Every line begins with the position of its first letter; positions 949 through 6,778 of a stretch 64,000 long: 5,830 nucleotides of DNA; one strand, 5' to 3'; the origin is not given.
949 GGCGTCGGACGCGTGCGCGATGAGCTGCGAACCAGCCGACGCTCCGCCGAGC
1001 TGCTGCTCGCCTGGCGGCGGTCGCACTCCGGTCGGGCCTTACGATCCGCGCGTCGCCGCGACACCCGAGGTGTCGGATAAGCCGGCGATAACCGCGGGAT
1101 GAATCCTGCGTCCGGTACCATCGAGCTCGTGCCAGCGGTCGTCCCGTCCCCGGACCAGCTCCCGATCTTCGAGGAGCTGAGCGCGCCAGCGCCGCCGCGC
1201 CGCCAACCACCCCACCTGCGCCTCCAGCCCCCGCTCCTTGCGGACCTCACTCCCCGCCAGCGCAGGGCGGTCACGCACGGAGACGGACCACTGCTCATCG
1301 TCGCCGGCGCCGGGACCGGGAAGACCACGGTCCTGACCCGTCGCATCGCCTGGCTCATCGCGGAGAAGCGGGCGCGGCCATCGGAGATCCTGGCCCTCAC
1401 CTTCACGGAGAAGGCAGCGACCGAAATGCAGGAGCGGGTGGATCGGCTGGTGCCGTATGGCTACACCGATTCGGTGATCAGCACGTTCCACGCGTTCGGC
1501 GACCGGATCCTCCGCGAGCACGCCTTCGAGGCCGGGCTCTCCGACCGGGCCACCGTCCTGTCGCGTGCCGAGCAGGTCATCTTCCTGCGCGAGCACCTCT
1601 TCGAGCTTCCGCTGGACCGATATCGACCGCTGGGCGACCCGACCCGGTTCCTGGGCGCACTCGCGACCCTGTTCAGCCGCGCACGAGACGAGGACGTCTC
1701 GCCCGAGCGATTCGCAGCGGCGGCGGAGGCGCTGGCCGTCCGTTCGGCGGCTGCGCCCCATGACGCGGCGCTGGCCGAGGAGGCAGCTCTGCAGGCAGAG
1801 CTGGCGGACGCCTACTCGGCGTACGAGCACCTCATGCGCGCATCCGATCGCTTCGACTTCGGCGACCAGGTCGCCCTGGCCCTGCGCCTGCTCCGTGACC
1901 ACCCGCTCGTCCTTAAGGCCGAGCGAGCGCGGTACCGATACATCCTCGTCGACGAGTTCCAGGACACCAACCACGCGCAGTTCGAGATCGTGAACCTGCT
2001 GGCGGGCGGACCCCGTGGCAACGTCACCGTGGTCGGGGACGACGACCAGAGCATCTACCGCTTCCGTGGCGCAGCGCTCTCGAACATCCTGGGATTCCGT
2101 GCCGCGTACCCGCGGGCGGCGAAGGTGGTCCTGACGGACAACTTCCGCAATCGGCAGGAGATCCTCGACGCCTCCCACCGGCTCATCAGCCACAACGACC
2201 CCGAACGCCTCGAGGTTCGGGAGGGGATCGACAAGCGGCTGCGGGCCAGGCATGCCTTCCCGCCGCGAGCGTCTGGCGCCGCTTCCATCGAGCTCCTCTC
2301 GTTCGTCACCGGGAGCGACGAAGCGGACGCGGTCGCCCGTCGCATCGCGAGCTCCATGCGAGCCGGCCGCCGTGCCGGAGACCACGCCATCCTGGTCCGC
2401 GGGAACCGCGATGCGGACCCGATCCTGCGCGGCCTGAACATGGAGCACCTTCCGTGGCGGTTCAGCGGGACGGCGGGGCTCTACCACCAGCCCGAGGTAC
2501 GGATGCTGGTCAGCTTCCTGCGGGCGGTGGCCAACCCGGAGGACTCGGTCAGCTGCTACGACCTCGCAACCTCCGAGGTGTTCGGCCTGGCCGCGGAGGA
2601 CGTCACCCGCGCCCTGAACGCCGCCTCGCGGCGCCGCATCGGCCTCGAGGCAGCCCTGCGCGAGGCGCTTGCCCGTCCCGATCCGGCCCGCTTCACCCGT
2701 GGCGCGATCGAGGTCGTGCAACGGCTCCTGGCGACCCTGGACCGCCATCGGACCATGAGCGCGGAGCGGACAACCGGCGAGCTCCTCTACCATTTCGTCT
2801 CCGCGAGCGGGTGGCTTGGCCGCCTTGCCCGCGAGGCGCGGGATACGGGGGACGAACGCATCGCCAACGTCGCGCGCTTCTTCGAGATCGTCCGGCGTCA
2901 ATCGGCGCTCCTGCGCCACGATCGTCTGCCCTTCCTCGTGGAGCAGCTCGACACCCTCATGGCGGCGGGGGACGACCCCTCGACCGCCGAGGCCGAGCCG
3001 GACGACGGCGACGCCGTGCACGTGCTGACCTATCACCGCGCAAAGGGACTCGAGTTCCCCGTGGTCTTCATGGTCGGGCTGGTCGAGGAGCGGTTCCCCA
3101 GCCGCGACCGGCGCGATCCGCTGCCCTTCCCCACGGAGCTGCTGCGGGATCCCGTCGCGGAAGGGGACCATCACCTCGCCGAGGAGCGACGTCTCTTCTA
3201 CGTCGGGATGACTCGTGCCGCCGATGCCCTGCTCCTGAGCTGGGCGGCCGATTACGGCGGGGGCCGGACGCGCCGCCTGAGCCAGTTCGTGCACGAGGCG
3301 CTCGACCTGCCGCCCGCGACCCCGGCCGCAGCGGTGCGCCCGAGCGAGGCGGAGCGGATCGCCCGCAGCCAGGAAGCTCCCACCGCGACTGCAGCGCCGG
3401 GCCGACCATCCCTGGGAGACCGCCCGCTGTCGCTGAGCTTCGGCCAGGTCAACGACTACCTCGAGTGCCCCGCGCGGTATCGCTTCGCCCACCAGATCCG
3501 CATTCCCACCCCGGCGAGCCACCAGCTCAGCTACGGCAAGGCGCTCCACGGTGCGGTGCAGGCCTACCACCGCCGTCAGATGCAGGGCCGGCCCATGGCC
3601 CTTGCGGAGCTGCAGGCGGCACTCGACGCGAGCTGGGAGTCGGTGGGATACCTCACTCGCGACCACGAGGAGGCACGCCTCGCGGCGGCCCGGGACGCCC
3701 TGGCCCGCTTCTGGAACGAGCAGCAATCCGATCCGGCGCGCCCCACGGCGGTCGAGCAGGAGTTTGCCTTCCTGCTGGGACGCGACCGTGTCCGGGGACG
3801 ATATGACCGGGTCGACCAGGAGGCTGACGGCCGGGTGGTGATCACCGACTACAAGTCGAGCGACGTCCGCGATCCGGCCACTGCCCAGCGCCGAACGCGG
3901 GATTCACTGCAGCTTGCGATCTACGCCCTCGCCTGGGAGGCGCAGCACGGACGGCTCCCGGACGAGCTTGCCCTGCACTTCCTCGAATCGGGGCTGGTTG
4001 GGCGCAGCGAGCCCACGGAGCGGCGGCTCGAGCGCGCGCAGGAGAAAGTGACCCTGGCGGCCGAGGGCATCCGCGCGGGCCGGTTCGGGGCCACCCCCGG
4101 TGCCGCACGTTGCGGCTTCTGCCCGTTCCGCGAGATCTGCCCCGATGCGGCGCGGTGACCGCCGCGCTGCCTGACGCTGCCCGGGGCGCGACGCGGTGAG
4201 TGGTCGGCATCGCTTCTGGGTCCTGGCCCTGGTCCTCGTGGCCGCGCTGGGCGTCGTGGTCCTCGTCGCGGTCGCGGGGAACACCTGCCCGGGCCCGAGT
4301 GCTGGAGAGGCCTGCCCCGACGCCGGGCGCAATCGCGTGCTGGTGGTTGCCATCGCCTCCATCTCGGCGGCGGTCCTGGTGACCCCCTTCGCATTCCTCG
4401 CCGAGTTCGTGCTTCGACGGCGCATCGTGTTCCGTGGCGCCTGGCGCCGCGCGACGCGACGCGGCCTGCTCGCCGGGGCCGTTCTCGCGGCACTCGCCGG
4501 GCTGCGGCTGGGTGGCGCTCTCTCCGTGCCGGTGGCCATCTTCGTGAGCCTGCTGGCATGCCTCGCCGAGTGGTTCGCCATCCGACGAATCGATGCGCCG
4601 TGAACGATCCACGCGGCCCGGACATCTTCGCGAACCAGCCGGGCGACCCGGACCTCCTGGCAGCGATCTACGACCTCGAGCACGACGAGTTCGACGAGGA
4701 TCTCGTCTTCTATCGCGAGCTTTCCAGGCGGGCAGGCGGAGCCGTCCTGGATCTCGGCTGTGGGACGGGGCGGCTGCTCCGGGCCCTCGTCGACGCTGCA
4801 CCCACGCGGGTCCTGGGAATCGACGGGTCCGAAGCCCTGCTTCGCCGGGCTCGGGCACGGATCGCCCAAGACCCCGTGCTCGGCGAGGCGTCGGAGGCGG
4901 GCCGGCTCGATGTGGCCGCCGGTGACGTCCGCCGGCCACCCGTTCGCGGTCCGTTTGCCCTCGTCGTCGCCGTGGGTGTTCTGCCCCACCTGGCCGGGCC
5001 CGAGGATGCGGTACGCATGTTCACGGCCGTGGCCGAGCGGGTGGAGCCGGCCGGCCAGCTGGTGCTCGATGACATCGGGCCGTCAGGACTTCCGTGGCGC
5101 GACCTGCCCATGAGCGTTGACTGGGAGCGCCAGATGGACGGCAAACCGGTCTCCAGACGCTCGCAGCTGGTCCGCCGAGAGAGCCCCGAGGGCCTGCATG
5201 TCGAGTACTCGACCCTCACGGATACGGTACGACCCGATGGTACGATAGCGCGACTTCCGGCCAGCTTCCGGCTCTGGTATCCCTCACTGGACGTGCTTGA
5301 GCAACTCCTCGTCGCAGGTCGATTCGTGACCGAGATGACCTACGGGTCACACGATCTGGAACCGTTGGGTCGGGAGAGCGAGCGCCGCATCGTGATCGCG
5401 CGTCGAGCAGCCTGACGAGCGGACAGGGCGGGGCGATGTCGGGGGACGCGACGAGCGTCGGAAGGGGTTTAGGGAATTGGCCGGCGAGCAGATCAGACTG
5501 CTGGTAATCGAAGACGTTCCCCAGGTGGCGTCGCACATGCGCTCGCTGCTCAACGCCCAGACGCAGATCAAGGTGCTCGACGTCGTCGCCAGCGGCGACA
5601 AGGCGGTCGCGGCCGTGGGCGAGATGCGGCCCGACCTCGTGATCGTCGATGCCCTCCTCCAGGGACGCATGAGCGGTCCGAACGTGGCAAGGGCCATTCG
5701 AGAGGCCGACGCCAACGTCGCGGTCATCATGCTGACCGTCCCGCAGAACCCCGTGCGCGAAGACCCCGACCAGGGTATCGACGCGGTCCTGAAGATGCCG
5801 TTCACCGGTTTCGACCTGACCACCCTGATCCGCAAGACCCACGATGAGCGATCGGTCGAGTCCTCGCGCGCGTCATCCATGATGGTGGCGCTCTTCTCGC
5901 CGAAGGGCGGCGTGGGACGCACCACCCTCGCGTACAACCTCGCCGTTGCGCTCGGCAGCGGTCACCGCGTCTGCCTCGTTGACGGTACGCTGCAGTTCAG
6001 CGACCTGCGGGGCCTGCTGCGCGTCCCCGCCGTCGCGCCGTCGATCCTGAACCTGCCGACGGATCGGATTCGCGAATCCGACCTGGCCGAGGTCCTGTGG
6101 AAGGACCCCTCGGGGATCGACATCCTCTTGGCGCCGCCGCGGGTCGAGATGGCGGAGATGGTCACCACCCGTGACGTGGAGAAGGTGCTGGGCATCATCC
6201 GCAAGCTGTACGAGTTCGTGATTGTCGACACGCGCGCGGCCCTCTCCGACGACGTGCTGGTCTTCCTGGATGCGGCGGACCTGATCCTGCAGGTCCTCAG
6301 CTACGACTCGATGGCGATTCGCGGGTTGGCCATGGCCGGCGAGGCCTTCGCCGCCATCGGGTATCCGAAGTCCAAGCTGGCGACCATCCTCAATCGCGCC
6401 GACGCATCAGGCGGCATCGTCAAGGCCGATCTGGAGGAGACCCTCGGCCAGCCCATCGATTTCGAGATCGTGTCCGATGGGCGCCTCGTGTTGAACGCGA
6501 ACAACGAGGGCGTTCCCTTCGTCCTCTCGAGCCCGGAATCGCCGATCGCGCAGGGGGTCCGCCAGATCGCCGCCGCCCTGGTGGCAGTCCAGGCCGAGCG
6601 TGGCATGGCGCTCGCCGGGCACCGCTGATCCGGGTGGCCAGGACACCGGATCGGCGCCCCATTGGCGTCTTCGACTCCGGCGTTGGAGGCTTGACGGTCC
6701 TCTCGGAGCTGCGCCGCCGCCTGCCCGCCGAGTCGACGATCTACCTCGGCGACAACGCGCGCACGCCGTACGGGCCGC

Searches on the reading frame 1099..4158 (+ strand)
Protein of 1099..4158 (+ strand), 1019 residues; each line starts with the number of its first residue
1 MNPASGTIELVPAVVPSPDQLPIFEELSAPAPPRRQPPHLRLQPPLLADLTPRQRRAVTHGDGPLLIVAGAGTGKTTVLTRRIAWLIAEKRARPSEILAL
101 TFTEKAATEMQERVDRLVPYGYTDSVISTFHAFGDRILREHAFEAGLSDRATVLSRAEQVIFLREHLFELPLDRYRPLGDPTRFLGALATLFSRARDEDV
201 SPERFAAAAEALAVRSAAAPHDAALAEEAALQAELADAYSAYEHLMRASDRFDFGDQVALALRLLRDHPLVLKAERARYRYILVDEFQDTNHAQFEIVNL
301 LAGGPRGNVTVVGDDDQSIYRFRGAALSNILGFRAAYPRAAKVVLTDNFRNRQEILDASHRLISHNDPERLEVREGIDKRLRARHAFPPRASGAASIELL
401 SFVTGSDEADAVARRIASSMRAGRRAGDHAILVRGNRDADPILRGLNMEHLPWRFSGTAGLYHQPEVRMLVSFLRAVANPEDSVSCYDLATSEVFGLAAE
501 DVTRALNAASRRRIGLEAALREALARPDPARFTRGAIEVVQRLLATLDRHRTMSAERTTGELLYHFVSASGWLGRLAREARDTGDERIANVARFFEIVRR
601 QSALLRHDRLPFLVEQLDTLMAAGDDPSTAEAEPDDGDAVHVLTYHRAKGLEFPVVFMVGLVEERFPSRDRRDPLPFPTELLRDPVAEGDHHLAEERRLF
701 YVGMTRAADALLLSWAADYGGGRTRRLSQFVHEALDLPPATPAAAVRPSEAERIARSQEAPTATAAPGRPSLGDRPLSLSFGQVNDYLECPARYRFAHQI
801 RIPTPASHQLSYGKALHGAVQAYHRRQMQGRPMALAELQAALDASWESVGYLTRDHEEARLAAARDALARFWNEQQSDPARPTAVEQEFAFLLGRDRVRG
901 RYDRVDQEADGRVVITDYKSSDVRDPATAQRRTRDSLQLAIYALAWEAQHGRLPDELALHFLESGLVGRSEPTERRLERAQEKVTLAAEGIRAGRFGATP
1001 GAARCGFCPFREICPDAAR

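Call 31: search_protein_families(library=pfam, proteins=[window:1099-4158:+], max_evalue=0.001)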
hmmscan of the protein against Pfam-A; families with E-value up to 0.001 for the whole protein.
window:1099-4158:+ (1019 aa): 6 families
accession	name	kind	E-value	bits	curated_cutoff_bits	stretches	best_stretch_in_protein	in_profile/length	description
PF00580.27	UvrD-helicase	-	2.1e-73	247.8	23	1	50-337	1-270/271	UvrD/REP helicase N-terminal domain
PF13361.12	UvrD_C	-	9e-43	147.5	25.6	1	343-716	1-348/350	UvrD-like helicase C-terminal domain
PF12705.13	PDDEXK_1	-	1.7e-40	140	22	1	778-1015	1-247/247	PD-(D/E)XK nuclease superfamily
PF13245.12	AAA_19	-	1.4e-22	80.7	25.1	1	54-323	1-134/134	AAA domain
PF13538.12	UvrD_C_2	-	4.7e-11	42.8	27.4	1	640-662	2-24/52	UvrD-like helicase C-terminal domain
PF13604.12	AAA_30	-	3.9e-09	37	27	1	52-114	4-66/191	AAA domain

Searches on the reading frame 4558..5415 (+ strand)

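Call 31: search_protein_families(library=pfam, proteins=[window:4558-5415:+], max_evalue=0.001)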
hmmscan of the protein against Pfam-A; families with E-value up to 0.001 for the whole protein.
window:4558-5415:+ (285 aa): 7 families
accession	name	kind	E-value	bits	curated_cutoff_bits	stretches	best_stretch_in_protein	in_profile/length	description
PF13649.12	Methyltransf_25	-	1.3e-14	55.1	27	1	63-166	1-97/97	Methyltransferase domain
PF08242.18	Methyltransf_12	-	1.2e-11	45.7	30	1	64-164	1-94/98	Methyltransferase domain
PF08241.18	Methyltransf_11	-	6.7e-11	43.1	21.2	1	64-169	1-94/95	Methyltransferase domain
PF13489.12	Methyltransf_23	-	2.4e-10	40.8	27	1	56-193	17-138/164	Methyltransferase domain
PF13847.12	Methyltransf_31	-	5.5e-07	29.8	27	1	59-104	3-50/145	Methyltransferase domain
PF08003.17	Methyltransf_9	-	1.6e-05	24.5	23.8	1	55-172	111-219/315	Protein of unknown function (DUF1698)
PF02353.26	CMAS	-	2.6e-05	24.1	27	1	52-173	55-167/273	Mycolic acid cyclopropane synthetase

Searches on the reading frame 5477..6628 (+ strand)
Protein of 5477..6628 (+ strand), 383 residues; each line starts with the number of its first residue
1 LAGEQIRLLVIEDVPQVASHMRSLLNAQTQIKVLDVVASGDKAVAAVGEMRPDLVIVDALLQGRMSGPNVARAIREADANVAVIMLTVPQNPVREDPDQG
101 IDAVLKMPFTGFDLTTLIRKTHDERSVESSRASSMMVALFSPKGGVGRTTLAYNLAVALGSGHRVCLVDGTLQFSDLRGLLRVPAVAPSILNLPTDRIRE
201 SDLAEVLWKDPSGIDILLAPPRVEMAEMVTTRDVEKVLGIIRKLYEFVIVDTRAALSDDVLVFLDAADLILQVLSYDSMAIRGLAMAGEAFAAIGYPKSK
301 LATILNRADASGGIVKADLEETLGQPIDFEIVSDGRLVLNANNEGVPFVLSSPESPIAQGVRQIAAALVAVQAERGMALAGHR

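Call 31: search_protein_families(library=pfam, proteins=[window:5477-6628:+], max_evalue=0.001)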
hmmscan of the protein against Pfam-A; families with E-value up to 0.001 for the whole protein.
window:5477-6628:+ (383 aa): 4 families
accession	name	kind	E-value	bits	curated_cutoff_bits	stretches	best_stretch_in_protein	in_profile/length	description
PF00072.30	Response_reg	-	8.4e-14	52.1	30.2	1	9-109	2-101/111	Response regulator receiver domain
PF13614.12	AAA_31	-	2.8e-11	44.1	27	1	136-285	3-158/177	AAA domain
PF01656.29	CbiA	-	2.9e-08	34.2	25.4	1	138-327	2-105/125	CobQ/CobB/MinD/ParA nucleotide binding domain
PF10609.15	ParA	-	1e-06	28.8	27.1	1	136-170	5-40/246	NUBPL iron-transfer P-loop NTPase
